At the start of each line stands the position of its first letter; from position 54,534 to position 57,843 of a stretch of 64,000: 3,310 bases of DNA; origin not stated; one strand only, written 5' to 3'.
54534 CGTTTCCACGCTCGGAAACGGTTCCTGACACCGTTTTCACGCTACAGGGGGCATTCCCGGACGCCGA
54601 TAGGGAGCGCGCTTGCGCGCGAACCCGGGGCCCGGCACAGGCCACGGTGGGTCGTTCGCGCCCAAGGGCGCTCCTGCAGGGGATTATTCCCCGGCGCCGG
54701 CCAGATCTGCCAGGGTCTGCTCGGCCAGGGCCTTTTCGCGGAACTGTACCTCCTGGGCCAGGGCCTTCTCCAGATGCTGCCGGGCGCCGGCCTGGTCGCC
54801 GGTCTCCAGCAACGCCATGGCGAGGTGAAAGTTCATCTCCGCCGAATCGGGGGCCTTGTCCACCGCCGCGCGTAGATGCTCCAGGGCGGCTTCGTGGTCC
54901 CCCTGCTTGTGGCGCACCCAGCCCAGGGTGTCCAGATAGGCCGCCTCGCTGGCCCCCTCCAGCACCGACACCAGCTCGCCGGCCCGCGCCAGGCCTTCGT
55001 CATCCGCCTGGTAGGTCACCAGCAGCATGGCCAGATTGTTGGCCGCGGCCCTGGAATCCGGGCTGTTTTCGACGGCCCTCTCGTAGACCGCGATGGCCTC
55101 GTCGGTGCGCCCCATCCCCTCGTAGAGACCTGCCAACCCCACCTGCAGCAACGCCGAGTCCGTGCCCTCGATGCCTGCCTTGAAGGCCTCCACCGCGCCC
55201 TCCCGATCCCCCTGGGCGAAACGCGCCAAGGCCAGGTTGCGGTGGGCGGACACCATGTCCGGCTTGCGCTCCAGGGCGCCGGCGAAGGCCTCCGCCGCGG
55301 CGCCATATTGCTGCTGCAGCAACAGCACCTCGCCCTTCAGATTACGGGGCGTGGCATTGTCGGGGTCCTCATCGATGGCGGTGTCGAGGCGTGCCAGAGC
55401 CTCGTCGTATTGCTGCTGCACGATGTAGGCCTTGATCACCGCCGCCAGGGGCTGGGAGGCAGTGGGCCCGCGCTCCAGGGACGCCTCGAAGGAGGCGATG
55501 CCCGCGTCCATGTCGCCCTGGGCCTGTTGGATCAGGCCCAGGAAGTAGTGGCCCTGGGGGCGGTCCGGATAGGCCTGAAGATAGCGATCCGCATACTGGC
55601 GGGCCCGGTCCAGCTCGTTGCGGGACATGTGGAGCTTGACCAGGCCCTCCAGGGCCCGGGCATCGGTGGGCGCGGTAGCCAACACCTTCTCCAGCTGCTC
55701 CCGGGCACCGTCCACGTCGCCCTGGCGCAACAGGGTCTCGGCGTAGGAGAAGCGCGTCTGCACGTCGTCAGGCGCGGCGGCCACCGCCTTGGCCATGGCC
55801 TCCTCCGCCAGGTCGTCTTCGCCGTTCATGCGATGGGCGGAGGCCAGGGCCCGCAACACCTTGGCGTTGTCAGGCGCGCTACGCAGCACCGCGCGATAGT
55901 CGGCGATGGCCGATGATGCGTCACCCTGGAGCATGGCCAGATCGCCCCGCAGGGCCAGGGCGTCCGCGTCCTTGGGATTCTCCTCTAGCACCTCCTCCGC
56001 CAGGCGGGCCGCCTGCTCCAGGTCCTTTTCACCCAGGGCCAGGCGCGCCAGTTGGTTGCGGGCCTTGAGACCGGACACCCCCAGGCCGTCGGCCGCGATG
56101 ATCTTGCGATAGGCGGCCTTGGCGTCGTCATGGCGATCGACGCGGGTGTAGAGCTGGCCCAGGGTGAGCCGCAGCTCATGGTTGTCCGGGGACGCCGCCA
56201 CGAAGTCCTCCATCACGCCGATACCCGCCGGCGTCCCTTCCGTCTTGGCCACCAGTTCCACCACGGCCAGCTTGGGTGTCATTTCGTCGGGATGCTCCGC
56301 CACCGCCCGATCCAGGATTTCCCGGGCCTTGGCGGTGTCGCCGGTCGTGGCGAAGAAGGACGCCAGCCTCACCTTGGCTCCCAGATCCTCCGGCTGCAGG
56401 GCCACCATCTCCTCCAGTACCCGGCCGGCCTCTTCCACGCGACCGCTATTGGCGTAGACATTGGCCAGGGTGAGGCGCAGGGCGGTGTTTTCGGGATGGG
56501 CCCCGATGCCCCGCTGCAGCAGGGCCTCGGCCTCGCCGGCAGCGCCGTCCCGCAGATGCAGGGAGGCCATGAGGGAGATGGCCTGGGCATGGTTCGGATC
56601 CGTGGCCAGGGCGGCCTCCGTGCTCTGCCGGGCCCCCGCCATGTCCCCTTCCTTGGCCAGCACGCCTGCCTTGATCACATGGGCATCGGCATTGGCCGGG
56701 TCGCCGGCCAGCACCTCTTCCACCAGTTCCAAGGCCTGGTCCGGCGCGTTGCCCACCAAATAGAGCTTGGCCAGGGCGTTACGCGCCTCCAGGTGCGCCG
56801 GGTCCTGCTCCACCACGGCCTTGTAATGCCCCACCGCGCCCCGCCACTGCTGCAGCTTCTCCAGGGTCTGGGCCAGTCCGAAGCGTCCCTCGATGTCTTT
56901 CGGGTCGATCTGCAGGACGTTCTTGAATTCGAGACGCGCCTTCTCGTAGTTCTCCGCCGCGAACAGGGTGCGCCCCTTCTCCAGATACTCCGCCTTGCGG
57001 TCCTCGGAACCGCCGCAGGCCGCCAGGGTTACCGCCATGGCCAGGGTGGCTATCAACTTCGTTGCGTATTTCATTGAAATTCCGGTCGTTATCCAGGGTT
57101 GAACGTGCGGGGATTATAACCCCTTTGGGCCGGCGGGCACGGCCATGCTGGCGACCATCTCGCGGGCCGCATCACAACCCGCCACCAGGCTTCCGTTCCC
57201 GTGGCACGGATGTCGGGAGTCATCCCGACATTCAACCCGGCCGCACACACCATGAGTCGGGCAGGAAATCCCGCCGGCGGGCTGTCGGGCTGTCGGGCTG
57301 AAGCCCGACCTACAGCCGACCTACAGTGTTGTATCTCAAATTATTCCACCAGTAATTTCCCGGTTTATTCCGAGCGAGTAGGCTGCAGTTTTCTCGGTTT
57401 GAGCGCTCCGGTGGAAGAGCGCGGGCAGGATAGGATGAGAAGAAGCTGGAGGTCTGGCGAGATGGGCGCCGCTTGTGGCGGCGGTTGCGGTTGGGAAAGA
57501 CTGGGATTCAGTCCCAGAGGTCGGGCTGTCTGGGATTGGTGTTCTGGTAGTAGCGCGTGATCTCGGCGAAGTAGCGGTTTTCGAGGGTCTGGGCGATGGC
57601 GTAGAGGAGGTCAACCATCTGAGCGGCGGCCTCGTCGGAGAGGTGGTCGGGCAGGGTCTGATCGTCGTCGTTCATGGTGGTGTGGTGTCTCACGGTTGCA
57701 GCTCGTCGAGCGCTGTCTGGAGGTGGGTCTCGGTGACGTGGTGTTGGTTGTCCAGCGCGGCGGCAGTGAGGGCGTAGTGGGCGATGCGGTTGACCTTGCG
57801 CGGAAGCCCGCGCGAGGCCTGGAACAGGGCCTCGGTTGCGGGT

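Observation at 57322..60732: Compact TniA/TniB-type transposon inserted exactly at the centre of a REP palindrome, with 5-bp TSD TACAG and TGT terminal repeats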

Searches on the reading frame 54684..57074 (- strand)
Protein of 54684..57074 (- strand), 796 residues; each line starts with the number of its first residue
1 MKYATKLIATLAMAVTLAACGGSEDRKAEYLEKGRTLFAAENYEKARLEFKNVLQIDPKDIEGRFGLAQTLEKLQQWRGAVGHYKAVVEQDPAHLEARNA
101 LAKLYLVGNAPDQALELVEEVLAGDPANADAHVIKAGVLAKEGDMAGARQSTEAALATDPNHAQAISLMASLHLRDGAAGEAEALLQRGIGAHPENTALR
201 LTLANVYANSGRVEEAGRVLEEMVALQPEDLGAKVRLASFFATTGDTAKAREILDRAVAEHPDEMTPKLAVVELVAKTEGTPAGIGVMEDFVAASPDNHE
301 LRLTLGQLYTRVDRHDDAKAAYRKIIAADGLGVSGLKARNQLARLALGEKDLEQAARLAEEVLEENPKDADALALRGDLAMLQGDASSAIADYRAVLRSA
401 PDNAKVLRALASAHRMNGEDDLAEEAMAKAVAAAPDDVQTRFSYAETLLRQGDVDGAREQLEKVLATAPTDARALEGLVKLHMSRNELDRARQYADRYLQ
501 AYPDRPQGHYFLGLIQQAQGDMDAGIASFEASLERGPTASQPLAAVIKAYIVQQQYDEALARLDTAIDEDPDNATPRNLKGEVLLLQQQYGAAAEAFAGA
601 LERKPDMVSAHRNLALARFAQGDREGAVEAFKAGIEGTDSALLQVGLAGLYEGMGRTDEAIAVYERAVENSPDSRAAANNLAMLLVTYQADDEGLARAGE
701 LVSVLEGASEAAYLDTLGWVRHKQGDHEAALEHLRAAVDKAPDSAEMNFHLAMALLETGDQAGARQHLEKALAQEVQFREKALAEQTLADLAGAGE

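Call 28: find_encoding_contigs(protein=window:54684-57074:-, flank=6000, max_places=10)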
Protein window:54684-57074:- (796 aa): 1 contig read that carries it; 1 place shown.
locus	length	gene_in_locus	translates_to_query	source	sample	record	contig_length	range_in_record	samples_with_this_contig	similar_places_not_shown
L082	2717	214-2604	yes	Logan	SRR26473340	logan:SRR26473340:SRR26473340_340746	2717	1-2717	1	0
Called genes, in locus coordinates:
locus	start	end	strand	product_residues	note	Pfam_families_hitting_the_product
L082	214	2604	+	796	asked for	-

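Call 99: search_protein_families(library=ncbifam, proteins=[window:54684-57074:-], max_evalue=0.00001)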
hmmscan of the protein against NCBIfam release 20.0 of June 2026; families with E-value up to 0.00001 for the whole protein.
window:54684-57074:- (796 aa): 35 families (the best 25 are shown)
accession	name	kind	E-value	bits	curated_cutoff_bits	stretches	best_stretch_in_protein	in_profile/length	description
TIGR02917.1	PEP_TPR_lipo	equivalog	2.5e-109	366.5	312.2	6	396-633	185-422/899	XrtA/PEP-CTERM system TPR-repeat protein PrsT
NF040959.1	MamA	equivalog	4.4e-66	222.2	200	6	482-633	47-198/204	magnetosome protein MamA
TIGR02521.1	type_IV_pilW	equivalog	1.4e-45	155.6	154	2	337-534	32-230/234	type IV pilus biogenesis/stability protein PilW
NF033758.1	gliding_GltE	equivalog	4.1e-40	138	225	5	450-690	98-339/411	adventurous gliding motility TPR repeat lipoprotein GltE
NF033920.0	C39_PA2778_fam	equivalog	3.4e-39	134.8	150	2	543-635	159-251/255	PA2778 family cysteine peptidase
TIGR03939.1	PGA_TPR_OMP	equivalog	6.2e-36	123.9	366.65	3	157-265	389-497/800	poly-beta-1,6 N-acetyl-D-glucosamine export porin PgaA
NF033762.1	social_mot_Tgl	equivalog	8.3e-36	123.6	225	3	654-766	79-191/252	social motility TPR repeat lipoprotein Tgl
NF052415.1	T3SS_chap_SctY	equivalog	4.1e-32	110.9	70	3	84-157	29-105/106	type III secretion apparatus assembly chaperone SctY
NF008757.0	PRK11788.1-5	equivalog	1.4e-30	106.8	363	3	341-492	185-335/388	lipopolysaccharide assembly protein LapB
TIGR02795.1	tol_pal_ybgF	equivalog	6.5e-27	94.5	90.1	0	29-104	4-82/119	tol-pal system protein YbgF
TIGR02552.1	LcrH_SycD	equivalog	3.4e-26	91.6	104.8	0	36-129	27-120/136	SycD/LcrH family type III secretion system chaperone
NF008756.0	PRK11788.1-4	equivalog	7.5e-24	84.5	474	0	343-492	187-335/389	lipopolysaccharide assembly protein LapB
NF008520.0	PRK11447.1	equivalog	1.5e-22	79.3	858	1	31-261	465-701/1157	cellulose synthase complex outer membrane protein BcsC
NF052400.1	M48_BAM_BepA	equivalog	9.1e-22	77.5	570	1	134-250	312-428/483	beta-barrel assembly-enhancing protease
NF053607.1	CHU_0125_OmpA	equivalog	1e-21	77.1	620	1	377-471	26-120/639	CHU_0125 family OmpA-like outer membrane integrity protein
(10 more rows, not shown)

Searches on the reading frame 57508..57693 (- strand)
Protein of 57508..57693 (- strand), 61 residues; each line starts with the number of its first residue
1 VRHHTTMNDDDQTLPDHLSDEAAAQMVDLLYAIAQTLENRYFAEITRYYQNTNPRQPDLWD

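Call 3: search_protein_families(library=pfam, proteins=[window:57508-57693:-], max_evalue=0.1)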
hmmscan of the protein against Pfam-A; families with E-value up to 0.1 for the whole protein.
window:57508-57693:- (61 aa): 0 families

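Call 4: search_protein_families(library=ncbifam, proteins=[window:57508-57693:-], max_evalue=0.1)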
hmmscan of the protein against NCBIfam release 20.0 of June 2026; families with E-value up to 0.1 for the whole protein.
window:57508-57693:- (61 aa): 0 families

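Call 62: search_protein_families(library=phrogs, proteins=[window:57508-57693:-], max_evalue=0.01)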
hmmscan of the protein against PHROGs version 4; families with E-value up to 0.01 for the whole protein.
window:57508-57693:- (61 aa): 0 families
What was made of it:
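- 57508..57693 (-): ORF4, a conserved small helical protein. It is 61 aa from the GTG start and 55 aa from the ATG used by gene callers. Function unknown. No Pfam, NCBIfam or PHROG hit (calls 3, 4, 62).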
